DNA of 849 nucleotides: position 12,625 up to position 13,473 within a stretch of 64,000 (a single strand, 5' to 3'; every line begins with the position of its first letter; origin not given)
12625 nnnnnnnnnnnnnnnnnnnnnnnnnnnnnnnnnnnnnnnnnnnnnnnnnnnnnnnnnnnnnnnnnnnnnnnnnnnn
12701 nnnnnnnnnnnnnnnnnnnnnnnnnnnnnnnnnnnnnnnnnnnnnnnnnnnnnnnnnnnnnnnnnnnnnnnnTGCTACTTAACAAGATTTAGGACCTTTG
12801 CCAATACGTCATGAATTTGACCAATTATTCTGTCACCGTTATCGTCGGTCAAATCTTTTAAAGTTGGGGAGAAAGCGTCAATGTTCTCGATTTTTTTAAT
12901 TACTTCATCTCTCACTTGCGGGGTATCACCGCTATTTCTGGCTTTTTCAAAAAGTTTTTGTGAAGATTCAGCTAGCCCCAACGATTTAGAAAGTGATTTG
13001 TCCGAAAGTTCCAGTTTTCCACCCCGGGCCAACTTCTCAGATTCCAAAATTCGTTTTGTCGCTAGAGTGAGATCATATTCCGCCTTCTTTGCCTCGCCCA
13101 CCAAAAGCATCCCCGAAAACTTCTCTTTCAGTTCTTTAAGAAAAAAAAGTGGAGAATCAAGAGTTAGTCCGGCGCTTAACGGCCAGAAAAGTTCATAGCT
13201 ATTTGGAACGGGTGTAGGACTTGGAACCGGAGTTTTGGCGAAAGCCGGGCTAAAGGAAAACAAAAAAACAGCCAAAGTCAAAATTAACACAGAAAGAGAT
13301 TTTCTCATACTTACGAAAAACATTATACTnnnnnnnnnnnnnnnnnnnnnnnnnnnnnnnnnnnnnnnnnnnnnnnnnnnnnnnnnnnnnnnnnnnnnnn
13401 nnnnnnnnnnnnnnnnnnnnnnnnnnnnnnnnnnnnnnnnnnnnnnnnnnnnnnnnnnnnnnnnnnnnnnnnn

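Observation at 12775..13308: Secreted Pro/Thr/Ser-rich protein encoded inside the glycosylation cluster: candidate O-glycosylation acceptor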

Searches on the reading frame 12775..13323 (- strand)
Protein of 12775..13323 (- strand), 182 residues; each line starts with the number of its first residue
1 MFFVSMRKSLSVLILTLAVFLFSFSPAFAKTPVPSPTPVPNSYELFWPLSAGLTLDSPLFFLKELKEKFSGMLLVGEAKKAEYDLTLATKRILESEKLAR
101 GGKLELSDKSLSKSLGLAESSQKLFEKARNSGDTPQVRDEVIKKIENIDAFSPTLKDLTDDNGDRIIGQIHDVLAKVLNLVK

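Call 3: search_protein_families(library=pfam, proteins=[window:12775-13323:-], max_evalue=0.01)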
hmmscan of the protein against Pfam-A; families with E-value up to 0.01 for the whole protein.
window:12775-13323:- (182 aa): 1 family
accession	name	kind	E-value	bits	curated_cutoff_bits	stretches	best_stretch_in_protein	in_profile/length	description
PF18915.5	DUF5667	-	1.6e-08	35.3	27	1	53-148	2-89/99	Domain of unknown function (DUF5667)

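Call 5: find_homologous_proteins(query=window:12775-13308:-, max_evalue=0.001)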
Query window:12775-13308:- (177 aa): 2 proteins with E <= 0.001 among 582 candidates.
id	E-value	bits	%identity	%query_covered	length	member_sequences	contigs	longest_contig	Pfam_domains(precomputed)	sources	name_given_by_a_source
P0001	4.7e-106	370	100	100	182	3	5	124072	PF18915.6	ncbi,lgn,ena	-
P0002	1.8e-80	287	76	100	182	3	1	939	PF18915.6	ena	-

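Call 8: list_cluster_members(proteins=[P0001, P0002])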
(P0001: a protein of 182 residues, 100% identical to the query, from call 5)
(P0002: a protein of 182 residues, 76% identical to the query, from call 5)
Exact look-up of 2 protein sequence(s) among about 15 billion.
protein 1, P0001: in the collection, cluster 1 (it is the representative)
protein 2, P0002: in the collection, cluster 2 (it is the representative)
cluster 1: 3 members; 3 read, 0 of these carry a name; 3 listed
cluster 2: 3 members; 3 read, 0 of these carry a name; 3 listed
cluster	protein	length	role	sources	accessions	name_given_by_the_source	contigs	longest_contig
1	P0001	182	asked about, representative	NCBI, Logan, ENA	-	-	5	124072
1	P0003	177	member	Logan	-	-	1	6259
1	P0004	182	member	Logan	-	-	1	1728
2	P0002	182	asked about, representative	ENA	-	-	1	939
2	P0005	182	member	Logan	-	-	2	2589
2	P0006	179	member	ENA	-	-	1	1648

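Call 9: find_encoding_contigs(protein=P0001, flank=10000, max_places=6)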
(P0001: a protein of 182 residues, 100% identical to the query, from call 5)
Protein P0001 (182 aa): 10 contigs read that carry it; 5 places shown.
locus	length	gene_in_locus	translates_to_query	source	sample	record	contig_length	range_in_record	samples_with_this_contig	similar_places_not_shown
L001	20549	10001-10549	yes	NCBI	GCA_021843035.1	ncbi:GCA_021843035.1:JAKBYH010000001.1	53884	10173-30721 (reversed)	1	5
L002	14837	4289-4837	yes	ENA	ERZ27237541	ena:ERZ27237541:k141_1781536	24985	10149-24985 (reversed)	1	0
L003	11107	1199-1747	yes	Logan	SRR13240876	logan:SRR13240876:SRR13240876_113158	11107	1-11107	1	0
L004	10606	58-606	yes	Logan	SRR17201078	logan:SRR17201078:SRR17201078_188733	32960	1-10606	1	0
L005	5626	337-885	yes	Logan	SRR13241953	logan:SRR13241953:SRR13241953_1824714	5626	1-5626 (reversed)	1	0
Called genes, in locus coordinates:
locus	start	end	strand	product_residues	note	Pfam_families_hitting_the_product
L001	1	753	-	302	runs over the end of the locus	PF02729:OTCace_N, PF00185:OTCace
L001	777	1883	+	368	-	PF13579:Glyco_trans_4_4 (faint), PF13439:Glyco_transf_4, PF00534:Glycos_transf_1, PF13692:Glyco_trans_1_4, PF13524:Glyco_trans_1_2 (weak)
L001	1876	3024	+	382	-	-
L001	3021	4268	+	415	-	PF01943:Polysacc_synt, PF13440:Polysacc_synt_3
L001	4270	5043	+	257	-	PF00535:Glycos_transf_2, PF10111:Glyco_tranf_2_2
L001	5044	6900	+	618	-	-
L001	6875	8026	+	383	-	PF13439:Glyco_transf_4 (faint), PF00534:Glycos_transf_1, PF20706:GT4-conflict, PF13692:Glyco_trans_1_4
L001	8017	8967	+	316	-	PF00535:Glycos_transf_2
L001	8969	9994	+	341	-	PF01370:Epimerase, PF04321:RmlD_sub_bind, PF16363:GDP_Man_Dehyd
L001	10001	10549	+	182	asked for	PF18915:DUF5667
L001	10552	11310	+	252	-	PF01209:Ubie_methyltran (weak), PF13489:Methyltransf_23, PF05175:MTS (weak), PF06325:PrmA, PF13847:Methyltransf_31, PF08241:Methyltransf_11, PF08242:Methyltransf_12, PF13649:Methyltransf_25, +1 more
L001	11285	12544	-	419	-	PF13439:Glyco_transf_4, PF20706:GT4-conflict (weak), PF00534:Glycos_transf_1, PF13692:Glyco_trans_1_4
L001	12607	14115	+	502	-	PF00266:Aminotran_5 (weak), PF01041:DegT_DnrJ_EryC1, PF00155:Aminotran_1_2, PF01053:Cys_Met_Meta_PP (weak), PF01212:Beta_elim_lyase, PF14667:Polysacc_synt_C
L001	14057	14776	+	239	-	PF01209:Ubie_methyltran, PF13489:Methyltransf_23, PF13847:Methyltransf_31, PF08241:Methyltransf_11, PF08242:Methyltransf_12, PF13649:Methyltransf_25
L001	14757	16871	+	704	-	PF13231:PMT_2, PF02366:PMT (weak)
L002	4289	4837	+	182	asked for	PF18915:DUF5667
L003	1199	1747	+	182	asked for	PF18915:DUF5667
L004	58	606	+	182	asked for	PF18915:DUF5667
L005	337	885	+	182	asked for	PF18915:DUF5667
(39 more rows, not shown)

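Call 10: find_encoding_contigs(protein=P0005, flank=5000, max_places=6)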
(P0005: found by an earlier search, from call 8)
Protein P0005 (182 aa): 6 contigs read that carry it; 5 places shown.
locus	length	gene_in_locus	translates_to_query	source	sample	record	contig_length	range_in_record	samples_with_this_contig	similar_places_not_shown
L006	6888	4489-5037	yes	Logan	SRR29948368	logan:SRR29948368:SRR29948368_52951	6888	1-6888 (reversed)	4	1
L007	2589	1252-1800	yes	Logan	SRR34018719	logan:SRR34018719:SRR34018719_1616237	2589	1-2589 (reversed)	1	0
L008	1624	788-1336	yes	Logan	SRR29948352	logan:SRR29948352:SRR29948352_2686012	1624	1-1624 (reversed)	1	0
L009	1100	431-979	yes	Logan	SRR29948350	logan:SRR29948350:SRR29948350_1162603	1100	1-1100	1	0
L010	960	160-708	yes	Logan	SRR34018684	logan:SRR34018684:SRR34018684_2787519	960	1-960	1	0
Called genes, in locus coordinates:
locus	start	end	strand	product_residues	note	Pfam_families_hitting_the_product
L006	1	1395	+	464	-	?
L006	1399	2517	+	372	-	PF13439:Glyco_transf_4, PF20706:GT4-conflict, PF00534:Glycos_transf_1, PF13692:Glyco_trans_1_4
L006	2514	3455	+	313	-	PF00535:Glycos_transf_2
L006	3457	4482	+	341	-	PF01370:Epimerase, PF04321:RmlD_sub_bind, PF16363:GDP_Man_Dehyd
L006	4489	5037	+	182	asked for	PF18915:DUF5667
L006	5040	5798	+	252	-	PF05175:MTS, PF13489:Methyltransf_23, PF05401:NodS (weak), PF07021:MetW, PF13847:Methyltransf_31, PF08241:Methyltransf_11, PF08242:Methyltransf_12, PF13649:Methyltransf_25, +1 more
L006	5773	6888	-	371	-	?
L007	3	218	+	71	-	?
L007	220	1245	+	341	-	PF01370:Epimerase, PF04321:RmlD_sub_bind, PF16363:GDP_Man_Dehyd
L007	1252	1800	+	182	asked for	PF18915:DUF5667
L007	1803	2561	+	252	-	PF05175:MTS, PF13489:Methyltransf_23, PF05401:NodS (weak), PF07021:MetW, PF13847:Methyltransf_31, PF08241:Methyltransf_11, PF08242:Methyltransf_12, PF13649:Methyltransf_25, +1 more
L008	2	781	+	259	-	?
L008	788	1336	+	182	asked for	PF18915:DUF5667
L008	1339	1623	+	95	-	?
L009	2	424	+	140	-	?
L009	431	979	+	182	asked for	PF18915:DUF5667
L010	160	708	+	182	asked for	PF18915:DUF5667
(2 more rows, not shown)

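Call 12: search_protein_representatives(protein=window:12775-13323:-)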
Query: 182 residues. Proteins with E-value up to 0.001 (for the whole library): 497; up to 1e-10: 206; up to 1e-30: 2. The best 150 are listed.
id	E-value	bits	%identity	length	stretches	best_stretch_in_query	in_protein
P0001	6.0e-110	381.0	100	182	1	1-182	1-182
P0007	2.3e-31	125.3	44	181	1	10-170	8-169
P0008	1.3e-27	113.1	40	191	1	8-171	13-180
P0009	2.2e-26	109.2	44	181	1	12-167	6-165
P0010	5.0e-26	108.0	40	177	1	15-177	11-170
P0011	7.8e-26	107.3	46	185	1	7-152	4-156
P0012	1.2e-25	106.8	38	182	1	10-178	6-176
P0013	1.4e-25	106.5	40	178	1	6-161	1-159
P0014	6.5e-25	104.3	42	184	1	6-166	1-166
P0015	3.0e-24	102.2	39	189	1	15-157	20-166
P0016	4.6e-24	101.6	40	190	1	29-161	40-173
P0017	6.6e-23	97.8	42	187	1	8-173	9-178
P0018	7.6e-23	97.6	40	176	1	11-151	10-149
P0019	1.6e-22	96.6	41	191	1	12-176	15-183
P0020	1.7e-22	96.5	41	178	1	11-156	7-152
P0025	3.7e-22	95.4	41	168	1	7-167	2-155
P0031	2.3e-21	92.8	39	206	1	40-177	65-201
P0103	6.2e-17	78.4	37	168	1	12-178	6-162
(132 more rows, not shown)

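Call 18: find_encoding_contigs(protein=P0007, flank=8000, max_places=3)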
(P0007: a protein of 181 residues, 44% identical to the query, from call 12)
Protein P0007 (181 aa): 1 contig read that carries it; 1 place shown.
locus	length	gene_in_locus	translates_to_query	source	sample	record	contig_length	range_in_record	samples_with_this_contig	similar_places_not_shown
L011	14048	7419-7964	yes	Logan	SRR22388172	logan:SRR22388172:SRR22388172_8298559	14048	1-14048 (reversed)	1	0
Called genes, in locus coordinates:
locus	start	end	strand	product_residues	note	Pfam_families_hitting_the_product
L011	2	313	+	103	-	?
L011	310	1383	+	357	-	PF13439:Glyco_transf_4, PF13579:Glyco_trans_4_4 (weak), PF00534:Glycos_transf_1, PF13692:Glyco_trans_1_4, PF20706:GT4-conflict (faint)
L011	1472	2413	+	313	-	-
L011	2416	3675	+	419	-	PF01943:Polysacc_synt, PF13440:Polysacc_synt_3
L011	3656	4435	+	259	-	PF00535:Glycos_transf_2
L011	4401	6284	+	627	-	-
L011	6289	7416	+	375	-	PF13439:Glyco_transf_4, PF20706:GT4-conflict, PF00534:Glycos_transf_1, PF13692:Glyco_trans_1_4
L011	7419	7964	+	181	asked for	PF18915:DUF5667 (faint)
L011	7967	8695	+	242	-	PF01209:Ubie_methyltran, PF05175:MTS, PF13489:Methyltransf_23, PF06325:PrmA (weak), PF13847:Methyltransf_31, PF08241:Methyltransf_11, PF08242:Methyltransf_12, PF13649:Methyltransf_25, +2 more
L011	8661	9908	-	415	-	PF13439:Glyco_transf_4 (weak), PF00534:Glycos_transf_1, PF13692:Glyco_trans_1_4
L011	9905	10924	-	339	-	PF01370:Epimerase, PF04321:RmlD_sub_bind, PF16363:GDP_Man_Dehyd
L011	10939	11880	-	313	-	PF00535:Glycos_transf_2, PF10111:Glyco_tranf_2_2 (weak)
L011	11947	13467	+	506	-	PF00155:Aminotran_1_2, PF01041:DegT_DnrJ_EryC1, PF01212:Beta_elim_lyase, PF00266:Aminotran_5 (weak), PF01053:Cys_Met_Meta_PP, PF14667:Polysacc_synt_C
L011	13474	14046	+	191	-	?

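Call 24: find_related_loci(query=A2, collection=genome_contigs, flank=10000)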
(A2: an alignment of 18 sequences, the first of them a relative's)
Query A2 (184 aa) in genome_contigs; peptide patterns used: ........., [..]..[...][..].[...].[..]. (x = any residue, [..] = any of these).
72 stretches matched a pattern; 15 encode a relative of the query (tblastn E <= 1e-3); 15 distinct loci.
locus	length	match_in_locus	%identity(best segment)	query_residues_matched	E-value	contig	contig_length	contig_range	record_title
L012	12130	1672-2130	58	21-174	2e-54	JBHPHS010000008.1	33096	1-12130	Patescibacteria group bacterium isolate SAG AM-312-A20 AM-312-A20_NODE_8, whole genome shotgun sequence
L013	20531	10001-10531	49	10-180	1e-44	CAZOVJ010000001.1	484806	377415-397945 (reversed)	MAG TPA_asm: uncultured Gammaproteobacteria bacterium isolate SRP068000_co4_46 genome assembly, contig: NODE_3_length_48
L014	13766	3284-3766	44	1-171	6e-38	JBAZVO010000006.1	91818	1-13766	MAG: Candidatus Woesearchaeota archaeon isolate SO_2017_GW1_254 NODE_1551_length_91818_cov_7.621184_OW334_2017, whole ge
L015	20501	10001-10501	43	4-180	1e-36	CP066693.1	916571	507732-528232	MAG: Candidatus Woesebacteria bacterium isolate NC_groundwater_896_Pr1_S2p5_35_35 chromosome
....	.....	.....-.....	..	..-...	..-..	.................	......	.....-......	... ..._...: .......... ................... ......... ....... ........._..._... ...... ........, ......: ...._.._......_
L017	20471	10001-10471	42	3-148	8e-30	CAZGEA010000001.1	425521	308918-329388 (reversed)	MAG TPA_asm: uncultured Gammaproteobacteria bacterium isolate SRP286056_co1_758 genome assembly, contig: NODE_3_length_4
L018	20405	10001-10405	42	1-140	7e-28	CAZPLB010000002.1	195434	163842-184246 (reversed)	MAG TPA_asm: uncultured Gammaproteobacteria bacterium isolate SRP200132_co2_495 genome assembly, contig: NODE_9_length_1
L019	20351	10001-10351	46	39-155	9e-28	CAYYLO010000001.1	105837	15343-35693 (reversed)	MAG TPA_asm: uncultured Gammaproteobacteria bacterium isolate binchicken_co144_799 genome assembly, contig: NODE_452_len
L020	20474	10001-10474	36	4-164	2e-25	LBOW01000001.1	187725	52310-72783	MAG: Candidatus Woesebacteria bacterium GW2011_GWB1_33_22 UR35_C0001, whole genome shotgun sequence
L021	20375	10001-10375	45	5-120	2e-25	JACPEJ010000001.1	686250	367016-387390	MAG: Candidatus Blackburnbacteria bacterium isolate NC_groundwater_332_Ag_B-0.1um_41_18 GD18-4_B1_scaffold_152758, whole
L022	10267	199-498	44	36-153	1e-24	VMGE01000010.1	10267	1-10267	MAG: Microgenomates group bacterium Gr01-1014_5 G01um10145_scaffold_2243, whole genome shotgun sequence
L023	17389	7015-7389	45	6-127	3e-22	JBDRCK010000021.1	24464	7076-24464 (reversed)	MAG: bacterium isolate MEGAHIT-group-1.182 k141_13469412, whole genome shotgun sequence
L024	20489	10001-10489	46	10-172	3e-36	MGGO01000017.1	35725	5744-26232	MAG: Candidatus Woesebacteria bacterium RIFCSPHIGHO2_01_FULL_44_10 rifcsphigho2_01_scaffold_4208, whole genome shotgun s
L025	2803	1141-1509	36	1-132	3e-17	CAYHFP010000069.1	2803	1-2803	MAG TPA_asm: uncultured Candidatus Saccharibacteria bacterium isolate ERP119705_co12_151 genome assembly, contig: NODE_5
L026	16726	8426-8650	42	55-129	1e-6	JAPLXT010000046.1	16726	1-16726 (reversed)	MAG: Candidatus Nomurabacteria bacterium isolate LacPavin_0920_WC57_MAG_35_7 LacPavin_0920_WC57_scaffold_880171, whole g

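Call 27: predict_structure(alignment_id=A1)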
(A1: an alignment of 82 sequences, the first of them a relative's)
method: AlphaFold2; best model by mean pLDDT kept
length: 182 residues; sequences in the alignment: 82
mean_pLDDT: 93.6   pTM: 0.79
mean pLDDT of the five models: 93.6, 93.6, 93.5, 93.1, 92.8
residues with pLDDT >= 90: 149; 70-90: 29; 50-70: 4; < 50: 0
segments of 3 or more residues with pLDDT < 50: none
pLDDT, mean of each block of 10 residues (from residue 1): 74 95 86 76 94 97 98 97 98 98 98 98 97 90 97 97 98 98 94
secondary structure, 60 per line:
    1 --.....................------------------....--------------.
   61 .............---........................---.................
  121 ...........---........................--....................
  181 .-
elements in order: H3-23 H42-45 H60-73 H77-100 H104-131 H135-158 H161-181

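Call 30: search_solved_structures(query=A1, max_evalue=1)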
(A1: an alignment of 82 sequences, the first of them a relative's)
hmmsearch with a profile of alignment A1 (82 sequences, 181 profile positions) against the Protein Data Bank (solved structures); distinct sequences matched with E-value up to 1: 10.
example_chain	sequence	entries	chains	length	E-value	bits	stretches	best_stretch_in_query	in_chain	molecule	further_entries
9y5h_B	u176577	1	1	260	0.032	17.2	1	94-179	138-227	sc-t-SNARE-diff-#3.3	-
2c5j_A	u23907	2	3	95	0.35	13.8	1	128-177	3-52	T-SNARE AFFECTING A LATE GOLGI COMPARTMENT PROTEIN 1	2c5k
2c5i_T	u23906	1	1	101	0.41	13.6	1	128-177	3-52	T-SNARE AFFECTING A LATE GOLGI COMPARTMENT PROTEIN 1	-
2wpr_A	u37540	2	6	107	0.44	13.5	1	110-176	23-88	TRIMERIC AUTOTRANSPORTER ADHESIN FRAGMENT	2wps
6w2v_A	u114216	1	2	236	0.6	13.1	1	100-165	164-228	Junction 23 DHR14-DHR18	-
8yf5_E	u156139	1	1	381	0.73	12.8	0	112-180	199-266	Exonuclease Rat1p and Rai1p interacting protein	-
9cte_A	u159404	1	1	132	0.75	12.8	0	100-180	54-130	De novo protein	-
7jrq_A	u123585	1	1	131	0.79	12.7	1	106-179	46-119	MPP1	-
5j2l_B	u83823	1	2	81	0.93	12.4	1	123-180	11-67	protein design 2L4HC2_11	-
5xg2_A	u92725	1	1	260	0.94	12.4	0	103-177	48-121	Chromosome partition protein Smc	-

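Call 31: search_protein_families(library=ncbifam, proteins=[window:12775-13323:-], max_evalue=0.01)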
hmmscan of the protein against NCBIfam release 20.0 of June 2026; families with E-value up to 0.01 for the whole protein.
window:12775-13323:- (182 aa): 0 families

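Call 41: find_encoding_contigs(protein=P0103, flank=8000, max_places=2)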
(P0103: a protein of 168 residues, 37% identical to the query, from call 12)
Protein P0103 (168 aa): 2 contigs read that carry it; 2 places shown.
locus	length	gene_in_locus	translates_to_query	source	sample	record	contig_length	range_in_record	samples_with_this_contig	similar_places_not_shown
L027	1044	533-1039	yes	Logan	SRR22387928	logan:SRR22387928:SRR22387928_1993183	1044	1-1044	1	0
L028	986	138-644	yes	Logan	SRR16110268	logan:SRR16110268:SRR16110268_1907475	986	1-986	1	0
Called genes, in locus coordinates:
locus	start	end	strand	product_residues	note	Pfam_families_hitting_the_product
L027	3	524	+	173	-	?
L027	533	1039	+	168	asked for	PF18915:DUF5667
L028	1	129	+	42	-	?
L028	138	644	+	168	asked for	PF18915:DUF5667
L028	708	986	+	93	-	?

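Call 42: find_encoding_contigs(protein=P0031, flank=8000, max_places=2)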
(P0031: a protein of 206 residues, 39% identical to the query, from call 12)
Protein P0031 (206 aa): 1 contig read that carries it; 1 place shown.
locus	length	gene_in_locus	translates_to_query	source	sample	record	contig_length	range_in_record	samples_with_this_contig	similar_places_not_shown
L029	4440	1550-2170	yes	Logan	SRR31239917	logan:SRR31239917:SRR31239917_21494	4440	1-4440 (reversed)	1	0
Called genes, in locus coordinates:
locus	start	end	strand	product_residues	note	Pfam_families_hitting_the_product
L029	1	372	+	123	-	?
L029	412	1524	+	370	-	PF13439:Glyco_transf_4 (weak), PF20706:GT4-conflict, PF00534:Glycos_transf_1, PF13692:Glyco_trans_1_4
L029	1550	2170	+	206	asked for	PF18915:DUF5667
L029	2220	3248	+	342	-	PF01073:3Beta_HSD, PF01370:Epimerase, PF02719:Polysacc_synt_2 (weak), PF16363:GDP_Man_Dehyd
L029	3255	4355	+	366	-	PF01041:DegT_DnrJ_EryC1, PF00266:Aminotran_5 (faint), PF01053:Cys_Met_Meta_PP, PF01212:Beta_elim_lyase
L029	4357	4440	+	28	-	?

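Call 43: find_encoding_contigs(protein=P0025, flank=8000, max_places=2)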
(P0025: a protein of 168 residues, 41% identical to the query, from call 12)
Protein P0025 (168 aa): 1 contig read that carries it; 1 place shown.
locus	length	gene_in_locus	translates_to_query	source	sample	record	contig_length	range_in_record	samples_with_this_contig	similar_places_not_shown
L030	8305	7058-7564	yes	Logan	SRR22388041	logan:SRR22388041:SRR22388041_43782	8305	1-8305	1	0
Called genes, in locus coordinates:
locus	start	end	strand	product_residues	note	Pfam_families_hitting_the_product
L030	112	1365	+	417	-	PF01943:Polysacc_synt, PF13440:Polysacc_synt_3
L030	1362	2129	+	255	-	PF00535:Glycos_transf_2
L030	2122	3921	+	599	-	-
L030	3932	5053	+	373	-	PF13439:Glyco_transf_4, PF20706:GT4-conflict, PF00534:Glycos_transf_1, PF13692:Glyco_trans_1_4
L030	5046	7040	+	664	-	PF13231:PMT_2, PF02366:PMT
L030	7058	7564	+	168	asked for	PF18915:DUF5667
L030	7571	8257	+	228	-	PF00535:Glycos_transf_2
